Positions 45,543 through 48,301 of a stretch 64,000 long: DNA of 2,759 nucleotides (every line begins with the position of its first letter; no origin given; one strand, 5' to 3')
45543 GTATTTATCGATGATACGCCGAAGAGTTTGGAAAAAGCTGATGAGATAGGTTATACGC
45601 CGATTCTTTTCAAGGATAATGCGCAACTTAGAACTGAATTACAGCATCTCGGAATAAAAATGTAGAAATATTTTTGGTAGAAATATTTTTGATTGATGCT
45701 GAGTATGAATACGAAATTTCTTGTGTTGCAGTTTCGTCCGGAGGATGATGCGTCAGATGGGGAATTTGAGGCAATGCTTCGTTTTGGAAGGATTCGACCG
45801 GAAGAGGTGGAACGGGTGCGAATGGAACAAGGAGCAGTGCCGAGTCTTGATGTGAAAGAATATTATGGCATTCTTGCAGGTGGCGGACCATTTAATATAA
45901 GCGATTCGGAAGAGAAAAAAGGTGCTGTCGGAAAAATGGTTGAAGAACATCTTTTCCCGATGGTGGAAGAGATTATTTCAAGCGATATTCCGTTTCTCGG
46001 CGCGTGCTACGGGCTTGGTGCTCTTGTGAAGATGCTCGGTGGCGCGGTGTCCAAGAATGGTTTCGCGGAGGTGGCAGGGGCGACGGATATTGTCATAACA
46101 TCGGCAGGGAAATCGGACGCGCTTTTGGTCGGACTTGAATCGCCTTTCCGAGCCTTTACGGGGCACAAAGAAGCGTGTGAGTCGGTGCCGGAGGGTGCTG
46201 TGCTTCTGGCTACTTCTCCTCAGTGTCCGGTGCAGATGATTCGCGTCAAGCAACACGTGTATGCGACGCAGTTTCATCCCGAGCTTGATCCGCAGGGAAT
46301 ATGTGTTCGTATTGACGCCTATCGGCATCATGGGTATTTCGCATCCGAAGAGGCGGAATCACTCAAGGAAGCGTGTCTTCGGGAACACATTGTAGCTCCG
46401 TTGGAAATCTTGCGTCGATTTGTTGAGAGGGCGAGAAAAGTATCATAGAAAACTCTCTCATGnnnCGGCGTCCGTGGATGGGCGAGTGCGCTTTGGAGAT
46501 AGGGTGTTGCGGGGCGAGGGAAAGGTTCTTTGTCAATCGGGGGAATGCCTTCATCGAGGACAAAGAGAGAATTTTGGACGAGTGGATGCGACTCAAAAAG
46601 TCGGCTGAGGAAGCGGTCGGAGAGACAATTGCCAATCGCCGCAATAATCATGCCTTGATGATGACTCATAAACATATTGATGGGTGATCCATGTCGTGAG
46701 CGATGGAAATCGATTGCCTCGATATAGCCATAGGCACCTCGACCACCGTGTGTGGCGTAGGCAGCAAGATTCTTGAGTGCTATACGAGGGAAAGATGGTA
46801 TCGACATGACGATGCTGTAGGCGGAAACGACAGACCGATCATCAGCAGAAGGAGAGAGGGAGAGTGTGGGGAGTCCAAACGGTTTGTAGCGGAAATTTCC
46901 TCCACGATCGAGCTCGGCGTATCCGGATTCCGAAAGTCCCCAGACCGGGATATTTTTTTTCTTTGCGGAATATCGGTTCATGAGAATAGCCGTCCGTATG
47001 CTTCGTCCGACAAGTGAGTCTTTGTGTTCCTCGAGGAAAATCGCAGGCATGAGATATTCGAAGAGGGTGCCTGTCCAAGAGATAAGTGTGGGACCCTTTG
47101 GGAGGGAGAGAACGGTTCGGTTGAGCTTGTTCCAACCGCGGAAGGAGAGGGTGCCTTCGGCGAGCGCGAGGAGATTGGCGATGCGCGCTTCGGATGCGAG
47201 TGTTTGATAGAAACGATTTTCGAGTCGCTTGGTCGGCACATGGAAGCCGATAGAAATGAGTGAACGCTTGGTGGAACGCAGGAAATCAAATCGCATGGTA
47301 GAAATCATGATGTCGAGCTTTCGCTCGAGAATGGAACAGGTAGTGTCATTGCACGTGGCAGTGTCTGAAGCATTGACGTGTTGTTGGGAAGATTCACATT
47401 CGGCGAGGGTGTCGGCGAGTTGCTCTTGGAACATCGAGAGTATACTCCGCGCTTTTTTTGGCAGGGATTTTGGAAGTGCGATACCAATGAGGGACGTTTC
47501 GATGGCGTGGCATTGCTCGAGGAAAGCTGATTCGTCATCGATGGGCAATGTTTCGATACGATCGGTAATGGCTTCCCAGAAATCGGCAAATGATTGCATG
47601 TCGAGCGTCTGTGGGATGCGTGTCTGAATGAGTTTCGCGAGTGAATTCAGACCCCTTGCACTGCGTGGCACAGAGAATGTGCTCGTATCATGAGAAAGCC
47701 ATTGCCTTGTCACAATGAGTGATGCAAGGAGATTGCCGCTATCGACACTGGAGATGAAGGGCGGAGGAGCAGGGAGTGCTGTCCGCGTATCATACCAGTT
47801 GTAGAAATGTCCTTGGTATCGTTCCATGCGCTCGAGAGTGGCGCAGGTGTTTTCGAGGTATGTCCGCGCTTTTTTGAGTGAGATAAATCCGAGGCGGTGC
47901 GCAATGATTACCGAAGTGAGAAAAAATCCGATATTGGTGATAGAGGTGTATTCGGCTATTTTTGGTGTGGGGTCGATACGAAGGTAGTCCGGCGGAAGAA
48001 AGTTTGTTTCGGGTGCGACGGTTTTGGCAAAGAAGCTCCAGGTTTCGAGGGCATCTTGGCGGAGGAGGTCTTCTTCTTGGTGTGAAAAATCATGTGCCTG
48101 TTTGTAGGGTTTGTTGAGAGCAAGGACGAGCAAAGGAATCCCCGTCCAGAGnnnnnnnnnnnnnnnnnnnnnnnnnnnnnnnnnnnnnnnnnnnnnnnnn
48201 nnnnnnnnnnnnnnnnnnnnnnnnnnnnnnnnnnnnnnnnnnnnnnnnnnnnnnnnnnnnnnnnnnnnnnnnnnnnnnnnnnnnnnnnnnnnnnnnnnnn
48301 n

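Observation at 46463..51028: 1521-aa NdvB-like membrane protein combining GT-A (GT84-type) and GH94-type modules, about half the size of canonical cyclic-glucan synthases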

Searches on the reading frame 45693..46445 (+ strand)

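Call 33: search_protein_families(library=pfam, proteins=[window:45693-46445:+], max_evalue=0.01)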
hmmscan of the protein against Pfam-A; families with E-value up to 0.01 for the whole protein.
window:45693-46445:+ (251 aa): 2 families
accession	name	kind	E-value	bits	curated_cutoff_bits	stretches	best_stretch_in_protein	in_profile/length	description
PF00117.34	GATase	-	3.9e-18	66.2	22.8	1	37-200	22-175/190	Glutamine amidotransferase class-I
PF07722.19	Peptidase_C26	-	1.9e-05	25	20.5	1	73-197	80-219/219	Peptidase C26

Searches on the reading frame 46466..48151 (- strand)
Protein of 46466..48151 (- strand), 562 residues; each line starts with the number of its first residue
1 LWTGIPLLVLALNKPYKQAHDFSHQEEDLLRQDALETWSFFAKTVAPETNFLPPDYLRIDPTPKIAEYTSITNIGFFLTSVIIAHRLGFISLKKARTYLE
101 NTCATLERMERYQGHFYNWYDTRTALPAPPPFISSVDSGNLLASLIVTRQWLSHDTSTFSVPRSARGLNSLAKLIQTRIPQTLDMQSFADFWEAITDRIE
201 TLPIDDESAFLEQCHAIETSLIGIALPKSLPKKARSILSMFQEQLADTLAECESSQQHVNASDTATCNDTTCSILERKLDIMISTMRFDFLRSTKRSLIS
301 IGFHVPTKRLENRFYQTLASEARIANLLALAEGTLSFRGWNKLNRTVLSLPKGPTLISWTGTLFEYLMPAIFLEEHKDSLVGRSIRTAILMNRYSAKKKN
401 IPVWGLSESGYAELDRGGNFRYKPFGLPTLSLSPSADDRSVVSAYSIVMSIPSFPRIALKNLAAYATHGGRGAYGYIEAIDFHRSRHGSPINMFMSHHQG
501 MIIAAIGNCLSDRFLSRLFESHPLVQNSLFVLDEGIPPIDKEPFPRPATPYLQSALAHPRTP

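Call 15: search_solved_structures(query=window:46466-48151:-, max_evalue=0.001, show_alignments=2)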
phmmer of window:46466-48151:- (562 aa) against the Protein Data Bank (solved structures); distinct sequences matched with E-value up to 0.001: 6.
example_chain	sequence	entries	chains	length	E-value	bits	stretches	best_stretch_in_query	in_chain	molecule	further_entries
8wy1_A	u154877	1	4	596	1.7e-76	261.4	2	276-537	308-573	Glycosyltransferase 36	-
8rf9_A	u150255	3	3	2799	4.4e-73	250.2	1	30-537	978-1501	Cyclic beta 1-2 glucan synthetase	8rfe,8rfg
8rf0_A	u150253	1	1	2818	4.4e-73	250.1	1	30-537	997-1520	Cyclic beta-(1,2)-glucan synthase NdvB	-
8xuj_A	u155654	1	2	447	1.1e-11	47.5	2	50-150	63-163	Membrane protein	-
3eu8_A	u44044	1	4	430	0.00015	23.9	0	36-144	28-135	putative glucoamylase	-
4qt9_A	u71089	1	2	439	0.00064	21.9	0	34-143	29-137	putative glucoamylase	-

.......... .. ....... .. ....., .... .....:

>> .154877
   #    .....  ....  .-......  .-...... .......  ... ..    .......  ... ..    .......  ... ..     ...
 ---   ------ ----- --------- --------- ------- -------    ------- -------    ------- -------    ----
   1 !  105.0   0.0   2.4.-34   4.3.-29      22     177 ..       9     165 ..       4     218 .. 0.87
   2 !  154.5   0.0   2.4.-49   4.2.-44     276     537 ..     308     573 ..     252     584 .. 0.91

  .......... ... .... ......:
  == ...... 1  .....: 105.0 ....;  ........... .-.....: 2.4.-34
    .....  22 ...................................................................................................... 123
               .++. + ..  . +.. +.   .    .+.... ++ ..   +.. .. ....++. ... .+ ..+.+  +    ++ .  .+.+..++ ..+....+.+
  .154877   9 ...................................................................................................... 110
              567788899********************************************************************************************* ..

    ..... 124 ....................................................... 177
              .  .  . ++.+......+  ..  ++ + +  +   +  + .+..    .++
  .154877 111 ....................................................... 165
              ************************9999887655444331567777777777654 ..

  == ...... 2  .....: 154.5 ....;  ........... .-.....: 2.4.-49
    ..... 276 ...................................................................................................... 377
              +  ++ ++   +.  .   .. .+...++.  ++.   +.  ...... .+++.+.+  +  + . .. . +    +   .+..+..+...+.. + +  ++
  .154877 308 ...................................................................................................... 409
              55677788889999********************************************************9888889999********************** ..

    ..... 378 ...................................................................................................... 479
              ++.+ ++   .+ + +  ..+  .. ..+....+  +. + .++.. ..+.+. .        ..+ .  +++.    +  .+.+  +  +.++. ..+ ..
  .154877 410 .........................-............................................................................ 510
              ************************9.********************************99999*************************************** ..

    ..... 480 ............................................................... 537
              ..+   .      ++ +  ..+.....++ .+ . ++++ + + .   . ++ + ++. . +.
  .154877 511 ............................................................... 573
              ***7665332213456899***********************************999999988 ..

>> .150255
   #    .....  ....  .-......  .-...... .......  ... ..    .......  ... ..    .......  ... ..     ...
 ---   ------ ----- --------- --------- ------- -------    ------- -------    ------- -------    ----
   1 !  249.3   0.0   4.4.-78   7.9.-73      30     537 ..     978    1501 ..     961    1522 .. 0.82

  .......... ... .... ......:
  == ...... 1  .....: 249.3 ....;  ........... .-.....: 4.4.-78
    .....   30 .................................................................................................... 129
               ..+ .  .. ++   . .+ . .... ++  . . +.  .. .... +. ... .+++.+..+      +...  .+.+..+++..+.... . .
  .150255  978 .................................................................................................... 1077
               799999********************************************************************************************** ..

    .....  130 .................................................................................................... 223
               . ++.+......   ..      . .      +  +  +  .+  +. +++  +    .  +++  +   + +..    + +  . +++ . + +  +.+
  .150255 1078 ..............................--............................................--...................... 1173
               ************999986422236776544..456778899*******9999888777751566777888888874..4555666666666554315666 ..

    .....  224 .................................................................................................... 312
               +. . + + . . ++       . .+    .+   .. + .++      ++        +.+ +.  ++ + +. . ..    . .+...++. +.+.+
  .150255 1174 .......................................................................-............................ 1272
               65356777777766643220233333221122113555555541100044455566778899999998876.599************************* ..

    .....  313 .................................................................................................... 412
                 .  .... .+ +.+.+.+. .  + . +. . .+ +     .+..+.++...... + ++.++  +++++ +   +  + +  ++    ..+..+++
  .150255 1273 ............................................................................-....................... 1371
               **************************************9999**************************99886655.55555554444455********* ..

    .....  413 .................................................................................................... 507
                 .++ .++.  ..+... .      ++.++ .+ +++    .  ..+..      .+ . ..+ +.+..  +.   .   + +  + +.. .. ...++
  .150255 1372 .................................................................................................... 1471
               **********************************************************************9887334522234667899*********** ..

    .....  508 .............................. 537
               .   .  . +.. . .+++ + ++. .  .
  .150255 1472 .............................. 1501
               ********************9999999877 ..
